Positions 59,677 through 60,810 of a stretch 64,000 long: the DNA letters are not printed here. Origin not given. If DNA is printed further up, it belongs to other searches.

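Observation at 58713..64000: Module of a hypothetical gene, a vWA protein and a >1,111-aa beta-solenoid/pentapeptide-repeat protein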

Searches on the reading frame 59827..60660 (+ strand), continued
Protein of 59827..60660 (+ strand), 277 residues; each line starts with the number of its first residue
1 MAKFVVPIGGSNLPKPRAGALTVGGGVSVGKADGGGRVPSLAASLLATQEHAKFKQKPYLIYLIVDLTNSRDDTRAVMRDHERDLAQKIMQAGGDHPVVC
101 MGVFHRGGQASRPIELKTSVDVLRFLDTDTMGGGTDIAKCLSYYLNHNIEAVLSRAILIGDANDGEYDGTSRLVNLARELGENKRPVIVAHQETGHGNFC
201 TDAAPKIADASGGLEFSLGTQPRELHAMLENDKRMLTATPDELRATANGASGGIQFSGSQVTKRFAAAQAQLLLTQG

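Call 51: find_encoding_contigs(protein=P0003, flank=10000)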
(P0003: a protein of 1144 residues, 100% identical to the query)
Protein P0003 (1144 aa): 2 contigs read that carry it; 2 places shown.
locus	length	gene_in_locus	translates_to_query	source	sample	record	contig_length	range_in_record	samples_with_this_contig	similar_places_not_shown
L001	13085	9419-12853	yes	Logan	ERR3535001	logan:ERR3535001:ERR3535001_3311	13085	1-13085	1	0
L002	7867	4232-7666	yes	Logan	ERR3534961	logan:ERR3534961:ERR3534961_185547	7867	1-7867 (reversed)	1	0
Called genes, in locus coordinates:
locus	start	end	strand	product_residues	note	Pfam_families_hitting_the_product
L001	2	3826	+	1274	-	?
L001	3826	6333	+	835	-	PF04851:ResIII (weak)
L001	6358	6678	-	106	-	-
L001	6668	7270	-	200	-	PF13532:2OG-FeII_Oxy_2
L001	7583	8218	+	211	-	-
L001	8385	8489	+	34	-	-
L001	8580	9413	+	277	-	-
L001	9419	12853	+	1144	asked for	-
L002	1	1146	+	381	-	?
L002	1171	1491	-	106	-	-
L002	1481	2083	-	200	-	PF13532:2OG-FeII_Oxy_2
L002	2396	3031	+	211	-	-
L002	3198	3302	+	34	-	-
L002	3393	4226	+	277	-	-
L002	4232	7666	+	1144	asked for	-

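Call 61: search_solved_structures(query=A5, max_evalue=10, show_alignments=3)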
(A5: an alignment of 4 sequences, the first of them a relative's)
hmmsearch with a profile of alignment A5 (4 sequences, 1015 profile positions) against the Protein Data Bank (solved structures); distinct sequences matched with E-value up to 10: 5.
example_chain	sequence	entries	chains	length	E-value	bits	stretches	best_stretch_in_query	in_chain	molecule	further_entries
3sqv_A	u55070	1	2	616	0.18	13.1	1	853-907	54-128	secreted effector protein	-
3naw_A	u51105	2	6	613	0.18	13.1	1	853-907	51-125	secreted effector protein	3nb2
3n90_A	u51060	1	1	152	0.2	12.9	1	854-925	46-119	Thylakoid lumenal 15 kDa protein 1, chloroplastic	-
2xt4_A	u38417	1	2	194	0.26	12.5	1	741-881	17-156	MCBG-LIKE PROTEIN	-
4dl9_A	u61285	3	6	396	2.8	9.1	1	895-978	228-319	Alcohol dehydrogenase class III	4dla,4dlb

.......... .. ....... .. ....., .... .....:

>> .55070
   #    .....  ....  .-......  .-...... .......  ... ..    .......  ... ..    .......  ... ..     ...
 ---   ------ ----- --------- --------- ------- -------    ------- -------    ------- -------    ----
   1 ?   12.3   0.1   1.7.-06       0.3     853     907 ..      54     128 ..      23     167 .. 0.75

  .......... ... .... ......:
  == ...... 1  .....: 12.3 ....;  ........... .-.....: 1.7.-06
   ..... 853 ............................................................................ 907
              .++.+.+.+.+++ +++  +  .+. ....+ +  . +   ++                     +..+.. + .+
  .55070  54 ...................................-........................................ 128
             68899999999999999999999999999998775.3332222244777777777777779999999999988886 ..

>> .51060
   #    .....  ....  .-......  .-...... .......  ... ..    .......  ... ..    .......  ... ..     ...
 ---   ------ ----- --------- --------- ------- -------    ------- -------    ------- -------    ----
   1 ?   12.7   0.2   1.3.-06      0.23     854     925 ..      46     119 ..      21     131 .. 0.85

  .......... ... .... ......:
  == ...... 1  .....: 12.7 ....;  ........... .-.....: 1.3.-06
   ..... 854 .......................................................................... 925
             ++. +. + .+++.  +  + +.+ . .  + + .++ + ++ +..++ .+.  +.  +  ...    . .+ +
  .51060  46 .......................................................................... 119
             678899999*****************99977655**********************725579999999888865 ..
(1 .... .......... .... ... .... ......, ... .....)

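Call 62: search_protein_families(library=pfam, proteins=[P0003, L003:1867-5211:+, L005:10831-13452:+, L006:10731-13019:+, P0020, P0021, P0023, L003:5761-6366:+], max_evalue=1)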
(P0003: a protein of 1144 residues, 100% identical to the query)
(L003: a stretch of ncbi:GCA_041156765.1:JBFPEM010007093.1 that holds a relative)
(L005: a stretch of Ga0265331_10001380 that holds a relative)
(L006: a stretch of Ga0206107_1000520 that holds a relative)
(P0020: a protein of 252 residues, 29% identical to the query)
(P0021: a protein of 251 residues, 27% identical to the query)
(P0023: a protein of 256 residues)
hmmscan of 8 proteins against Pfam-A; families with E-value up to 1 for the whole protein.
P0003 (1144 aa): 3 families
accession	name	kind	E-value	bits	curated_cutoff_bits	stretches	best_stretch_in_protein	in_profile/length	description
PF13576.12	Pentapeptide_3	-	0.013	16.1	27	0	1066-1079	19-33/48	Pentapeptide repeats (9 copies)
PF23981.1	DUF7305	-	0.013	15.9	27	1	951-1053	71-170/185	Domain of unknown function (DUF7305)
PF20585.4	Pectate_lyase_5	-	0.18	12.4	24.3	0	958-1043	26-89/126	Putative pectate lyase-like adhesive domain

L003:1867-5211:+ (1115 aa): 2 families
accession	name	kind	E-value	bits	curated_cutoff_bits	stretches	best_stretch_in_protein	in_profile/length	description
PF13599.13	Pentapeptide_4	-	0.00027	21.4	38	1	932-965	1-34/78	Pentapeptide repeat region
PF23894.2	LD_SV2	-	0.26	12.1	29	1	917-965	28-68/92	SV2A/B/C luminal domain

L005:10831-13452:+ (874 aa): 1 family
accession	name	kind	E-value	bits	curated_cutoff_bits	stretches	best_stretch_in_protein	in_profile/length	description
PF13229.12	Beta_helix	-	0.019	15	25.9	1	795-861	53-119/158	Right handed beta helix region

L006:10731-13019:+ (763 aa): 3 families
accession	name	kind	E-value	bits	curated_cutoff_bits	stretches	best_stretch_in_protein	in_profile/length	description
PF13599.13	Pentapeptide_4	-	0.0072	16.8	38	1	600-648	20-69/78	Pentapeptide repeat region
PF23894.2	LD_SV2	-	0.078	13.8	29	0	477-504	59-84/92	SV2A/B/C luminal domain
PF06485.17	Tab2-like_N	-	0.19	12.2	25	1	107-162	46-100/103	RNA-binding protein Tab2/Atab2 N terminal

P0020 (252 aa): 1 family
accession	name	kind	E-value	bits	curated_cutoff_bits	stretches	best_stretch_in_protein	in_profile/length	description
PF13519.12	VWA_2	-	0.025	15.6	27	1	65-144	20-103/107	von Willebrand factor type A domain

P0021 (251 aa): 2 families
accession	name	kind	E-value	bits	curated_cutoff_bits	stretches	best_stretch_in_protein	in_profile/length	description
PF13519.12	VWA_2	-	0.044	14.8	27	1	56-155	1-105/107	von Willebrand factor type A domain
PF03709.21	OKR_DC_1_N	-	0.044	14.5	29.3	1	145-225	37-111/111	Orn/Lys/Arg decarboxylase, N-terminal domain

P0023 (256 aa): 1 family
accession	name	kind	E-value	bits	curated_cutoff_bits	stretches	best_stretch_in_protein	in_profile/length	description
PF05671.16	GETHR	-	0.037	13.8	22.4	1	7-21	3-17/25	GETHR pentapeptide repeat (5 copies)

L003:5761-6366:+ (202 aa): 6 families
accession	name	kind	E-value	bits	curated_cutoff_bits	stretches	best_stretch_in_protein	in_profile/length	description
PF20591.4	DUF6792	-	7.7e-07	29.1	25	1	38-151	42-161/220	Domain of unknown function (DUF6792)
PF12697.13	Abhydrolase_6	-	0.005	18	26.3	1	93-144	51-96/217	Alpha/beta hydrolase family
PF12146.15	Hydrolase_4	-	0.078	12.7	27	1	93-136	59-101/239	Serine aminopeptidase, S33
PF07819.20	PGAP1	-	0.13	12.4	24.3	1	103-130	83-110/233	PGAP1-like alpha/beta domain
PF01764.32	Lipase_3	-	0.17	12.2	22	1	114-130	66-82/140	Lipase (class 3)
PF10230.15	LIDHydrolase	-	0.19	11.8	27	1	91-127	63-100/262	Lipid-droplet associated hydrolase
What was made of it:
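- Bactofilin and other scaffold families gave no hit, even at E<=1 (call 62).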

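Call 63: fold_search(model_id=the predicted structure, library=pdb)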
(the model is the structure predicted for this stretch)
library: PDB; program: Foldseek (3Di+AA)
matches with E <= 10: 1392; with E <= 0.001: 42
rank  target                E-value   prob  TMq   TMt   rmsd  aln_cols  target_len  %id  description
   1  9pd4_E                2.6e-05  1.00  0.40  0.34  11.3       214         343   14  NER dual incision complex - DuIM (released 2026-02-18)
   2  9pd3_E                2.9e-05  1.00  0.38  0.31  12.1       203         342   14  NER dual incision complex - DuIS (released 2026-02-18)
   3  4cr2_W                4.0e-05  1.00  0.40  0.53   5.0       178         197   16  Deep classification of a large cryo-EM dataset defines the conformational landscape of the 26S proteasome (released 2014-04-02)
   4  6pyo_A                4.0e-05  1.00  0.36  0.55   5.1       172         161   14  Calcium Activated Chloride Channel Regulator 1 (CLCA1) VWA Domain (released 2020-01-29)
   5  8fzv_A                5.0e-05  1.00  0.43  0.47   5.2       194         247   15  The von Willebrand factor A domain of human capillary morphogenesis gene II, flexibly fused to the 1TEL crystallizatio (released 2023-07-19)
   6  6ro4_D                9.1e-05  1.00  0.40  0.39   5.8       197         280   13  Structure of the core TFIIH-XPA-DNA complex (released 2019-07-03)
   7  6pyo_B                1.0e-04  1.00  0.35  0.54   5.6       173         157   17  Calcium Activated Chloride Channel Regulator 1 (CLCA1) VWA Domain (released 2020-01-29)
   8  8zmn                  1.1e-04  1.00  0.42  0.59   5.2       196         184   15  Crystal structure of ANTXR1 (released 2024-06-26)
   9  8ft6                  1.4e-04  1.00  0.44  0.47   6.9       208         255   14  The von Willebrand factor A domain of human capillary morphogenesis gene II, flexibly fused to the 1TEL crystallization  (released 2023-03-22)
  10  8ebu_E                1.4e-04  1.00  0.40  0.31  14.1       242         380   14  XPC release from Core7-XPA-DNA (Cy5) (released 2023-04-19)
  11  8byq_4                1.5e-04  1.00  0.42  0.33   4.8       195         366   13  RNA polymerase II pre-initiation complex with the proximal +1 nucleosome (PIC-Nuc10W) (released 2023-05-03)
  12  5of4_E                1.6e-04  1.00  0.43  0.60   5.3       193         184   13  The cryo-EM structure of human TFIIH (released 2017-09-13)
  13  7o4i_6                1.7e-04  1.00  0.40  0.33  12.6       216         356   13  Yeast RNA polymerase II transcription pre-initiation complex with initial transcription bubble (released 2021-06-16)
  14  7o4k_6                1.8e-04  1.00  0.38  0.31  12.6       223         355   13  Yeast TFIIH in the contracted state within the pre-initiation complex (released 2021-06-16)
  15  8ebs_E                2.1e-04  1.00  0.42  0.34   6.5       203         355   13  Initial DNA-lesion (Cy5) binding by XPC and TFIIH (released 2023-04-19)
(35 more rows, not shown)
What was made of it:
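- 59827..60660 (+): Divergent vWA protein, 277 aa. It has a disordered Gly-rich N-terminus (about aa 1-40), a vWA fold with D66-x-T68-x-S70 (60022-60036), T135 (60229-60231) and D161 (60307-60309), and a helical C-terminal extension with a conserved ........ motif. 42 Foldseek PDB hits with E<1e-3; those listed are vWA-type domains or complexes with a vWA subunit (call 63).
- On vWA (von Willebrand factor A) domain superfamily: Foldseek versus PDB gives 42 hits with E<1e-3; those listed are vWA-type domains or complexes with a vWA subunit (TFIIH p44/p34, Rpn10, CLCA1, CMG2/ANTXR1, MDN1 MIDAS, Sec23/24) (call 63).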

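Call 65: search_dna_similar(query=window:59827-60657:+, collection=plasmids, mode=protein, max_evalue=0.001)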
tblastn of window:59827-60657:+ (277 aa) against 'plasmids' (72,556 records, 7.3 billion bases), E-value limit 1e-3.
No match.

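Call 66: search_dna_similar(query=window:59827-60657:+, collection=phages, mode=protein, max_evalue=0.001)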
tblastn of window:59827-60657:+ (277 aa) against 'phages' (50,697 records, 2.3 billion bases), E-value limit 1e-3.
No match.

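Call 67: find_encoding_contigs(protein=P0023, flank=8000, max_places=3)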
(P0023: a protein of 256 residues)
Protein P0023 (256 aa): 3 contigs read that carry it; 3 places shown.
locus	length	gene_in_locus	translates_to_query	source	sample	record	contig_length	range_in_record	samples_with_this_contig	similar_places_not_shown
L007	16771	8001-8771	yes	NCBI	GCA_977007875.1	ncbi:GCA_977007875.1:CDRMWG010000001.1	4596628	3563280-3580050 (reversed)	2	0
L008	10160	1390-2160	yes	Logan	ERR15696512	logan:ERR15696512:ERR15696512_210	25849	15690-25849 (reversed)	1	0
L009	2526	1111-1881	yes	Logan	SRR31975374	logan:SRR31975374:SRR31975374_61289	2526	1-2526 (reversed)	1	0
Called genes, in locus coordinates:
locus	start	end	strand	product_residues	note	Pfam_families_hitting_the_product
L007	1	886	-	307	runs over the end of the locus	PF25539:Bestrophin_2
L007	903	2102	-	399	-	PF01053:Cys_Met_Meta_PP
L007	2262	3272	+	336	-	PF00497:SBP_bac_3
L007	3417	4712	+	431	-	PF00528:BPD_transp_1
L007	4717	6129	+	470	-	PF00528:BPD_transp_1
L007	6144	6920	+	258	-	PF02463:SMC_N (faint), PF00005:ABC_tran, PF13304:AAA_21 (weak)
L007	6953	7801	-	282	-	PF02569:Pantoate_ligase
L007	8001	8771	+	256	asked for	-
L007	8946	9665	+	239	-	PF00226:DnaJ (weak)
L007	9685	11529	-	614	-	PF00768:Peptidase_S11, PF13354:Beta-lactamase2, PF05036:SPOR (weak)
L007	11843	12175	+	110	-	PF09361:Phasin_2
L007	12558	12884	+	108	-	PF02617:ClpS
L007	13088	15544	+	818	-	PF02861:Clp_N, PF13191:AAA_16 (faint), PF00004:AAA, PF17871:AAA_lid_9, PF00004:AAA, PF07724:AAA_2, PF07728:AAA_5, PF10431:ClpB_D2-small, +9 more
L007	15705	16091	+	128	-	-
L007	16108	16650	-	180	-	PF13302:Acetyltransf_3, PF00583:Acetyltransf_1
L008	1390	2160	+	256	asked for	-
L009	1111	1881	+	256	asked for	-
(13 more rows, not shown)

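Call 68: find_encoding_contigs(protein=P0020, flank=8000, max_places=3)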
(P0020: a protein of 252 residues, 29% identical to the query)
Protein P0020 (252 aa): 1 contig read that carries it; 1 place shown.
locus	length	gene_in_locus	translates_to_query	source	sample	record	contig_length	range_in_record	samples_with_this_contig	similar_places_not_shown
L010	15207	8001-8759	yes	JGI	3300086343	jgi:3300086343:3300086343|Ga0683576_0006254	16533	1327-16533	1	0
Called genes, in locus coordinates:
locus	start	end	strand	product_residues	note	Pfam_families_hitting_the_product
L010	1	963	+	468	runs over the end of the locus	-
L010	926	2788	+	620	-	PF00089:Trypsin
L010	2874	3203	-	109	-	-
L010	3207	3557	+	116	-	PF01336:tRNA_anti-codon (weak)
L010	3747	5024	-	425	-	PF20148:DUF6531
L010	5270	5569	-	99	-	-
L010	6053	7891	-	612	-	PF03432:Relaxase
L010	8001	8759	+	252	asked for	-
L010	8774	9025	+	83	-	PF12728:HTH_17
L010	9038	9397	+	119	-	-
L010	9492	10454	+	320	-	PF13154:DUF3991, PF13155:Toprim_2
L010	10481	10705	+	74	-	PF12728:HTH_17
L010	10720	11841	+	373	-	PF00589:Phage_integrase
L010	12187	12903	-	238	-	PF07730:HisKA_3, PF02518:HATPase_c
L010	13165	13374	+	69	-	-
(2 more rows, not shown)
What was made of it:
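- A distant vWA relative (P0020) is divergent from a relaxase in an integrase-bearing element (call 68).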

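Call 69: find_encoding_contigs(protein=P0021, flank=8000, max_places=3)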
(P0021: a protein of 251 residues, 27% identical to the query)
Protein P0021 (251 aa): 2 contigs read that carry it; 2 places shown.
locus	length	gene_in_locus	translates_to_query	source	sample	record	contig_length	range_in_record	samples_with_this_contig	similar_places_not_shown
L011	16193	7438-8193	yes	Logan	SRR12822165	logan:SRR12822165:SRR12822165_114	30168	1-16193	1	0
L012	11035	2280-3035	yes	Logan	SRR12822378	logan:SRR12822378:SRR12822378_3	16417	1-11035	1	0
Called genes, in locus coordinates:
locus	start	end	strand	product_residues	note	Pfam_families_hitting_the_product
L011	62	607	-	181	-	PF04654:DUF599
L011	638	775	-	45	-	-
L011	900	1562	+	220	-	PF02798:GST_N, PF13409:GST_N_2, PF13417:GST_N_3, PF13410:GST_C_2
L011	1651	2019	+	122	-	PF20159:YidB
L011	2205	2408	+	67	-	-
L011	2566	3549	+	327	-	-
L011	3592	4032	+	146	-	PF07370:DUF1489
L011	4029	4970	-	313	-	PF02569:Pantoate_ligase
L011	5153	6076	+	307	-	PF01656:CbiA, PF09140:MipZ, PF10609:ParA (weak), PF13614:AAA_31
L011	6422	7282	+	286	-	PF07224:Chlorophyllase (weak), PF12146:Hydrolase_4 (weak), PF00561:Abhydrolase_1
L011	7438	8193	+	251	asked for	-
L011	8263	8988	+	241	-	PF00226:DnaJ (weak)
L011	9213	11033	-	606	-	PF00768:Peptidase_S11, PF13354:Beta-lactamase2, PF05036:SPOR (weak)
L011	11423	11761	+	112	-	PF09361:Phasin_2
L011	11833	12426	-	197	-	PF07811:TadE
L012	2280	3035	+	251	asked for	-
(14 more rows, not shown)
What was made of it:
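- Distant vWA relatives sit in a conserved alphaproteobacterial core neighbourhood next to a J-domain protein (calls 67, 69).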

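Call 78: predict_structure(protein=P0003)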
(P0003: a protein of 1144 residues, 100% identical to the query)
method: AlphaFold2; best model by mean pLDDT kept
length: 1144 residues; sequences in the alignment: 1
mean_pLDDT: 42.5   pTM: 0.37
mean pLDDT of the five models: 42.5, 33.9, 33.0, 29.3, 27.4
residues with pLDDT >= 90: 29; 70-90: 106; 50-70: 102; < 50: 907
segments of 3 or more residues with pLDDT < 50: 1-28, 30-55, 57-162, 164-166, 168-177, 195-413, 432-435, 450-453, 457-460, 464-649, 657-859, 862-866, 1048-1144
pLDDT, mean of each block of 10 residues (from residue 1): 38 44 43 42 41 45 44 45 44 44 34 35 40 41 40 42 47 46 53 47 32 34 30 28 30 32 36 31 25 28 26 22 24 26 24 30 28 28 32 34 39 50 60 49 56 47 46 36 39 36 33 29 26 27 28 28 39 38 36 36 32 33 37 40 42 48 43 41 35 38 28 28 35 34 29 30 25 24 29 28 25 28 27 27 28 43 49 67 67 77 79 70 85 82 90 88 91 90 89 87 78 77 74 63 57 35 33 44 39 41 35 33 30 30 32
secondary structure, 60 per line:
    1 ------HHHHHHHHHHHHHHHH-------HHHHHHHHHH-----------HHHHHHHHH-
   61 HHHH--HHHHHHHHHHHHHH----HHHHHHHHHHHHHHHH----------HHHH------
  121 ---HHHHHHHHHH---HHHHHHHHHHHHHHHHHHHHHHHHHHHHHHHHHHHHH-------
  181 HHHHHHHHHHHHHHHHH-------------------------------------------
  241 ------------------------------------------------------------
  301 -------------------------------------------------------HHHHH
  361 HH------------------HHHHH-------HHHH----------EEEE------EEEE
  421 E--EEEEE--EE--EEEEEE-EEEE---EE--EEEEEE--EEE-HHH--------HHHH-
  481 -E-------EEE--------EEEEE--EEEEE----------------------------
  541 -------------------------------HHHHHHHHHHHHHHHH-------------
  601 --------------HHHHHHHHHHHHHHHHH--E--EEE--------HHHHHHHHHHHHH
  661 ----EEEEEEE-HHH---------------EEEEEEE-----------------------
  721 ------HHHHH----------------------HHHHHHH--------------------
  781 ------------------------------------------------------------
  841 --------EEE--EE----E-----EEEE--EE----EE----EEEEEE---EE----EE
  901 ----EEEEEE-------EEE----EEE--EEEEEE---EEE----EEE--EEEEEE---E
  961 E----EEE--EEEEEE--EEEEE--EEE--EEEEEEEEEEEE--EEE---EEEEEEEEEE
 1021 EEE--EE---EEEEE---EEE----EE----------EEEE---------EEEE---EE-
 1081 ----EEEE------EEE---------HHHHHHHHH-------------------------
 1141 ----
elements in order (helices of 4 or more, strands of 3 or more residues): H7-22 H30-39 H51-59 H61-64 H67-80 H85-100 H111-114 H124-133 H137-173 H181-197 H356-362 H381-385 H393-396 E407-410 E417-421 E424-428 E435-440 E442-445 E453-458 E461-463 H476-479 E490-492 E501-505 E508-512 H572-587 H615-631 E637-639 H648-660 E665-671 E691-697 H727-731 H754-760 E849-851 E866-869 E884-889 E905-910 E918-920 E925-927 E930-935 E939-941 E946-948 E951-956 E966-968 E971-976 E979-983 E986-988 E991-1002 E1005-1007 E1011-1023 E1031-1035 E1039-1041 E1058-1061 E1071-1074 E1085-1088 E1095-1097 H1107-1115
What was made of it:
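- On Pentapeptide-repeat protein family: A confident solenoid is predicted for aa ~870-1045 (call 78).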
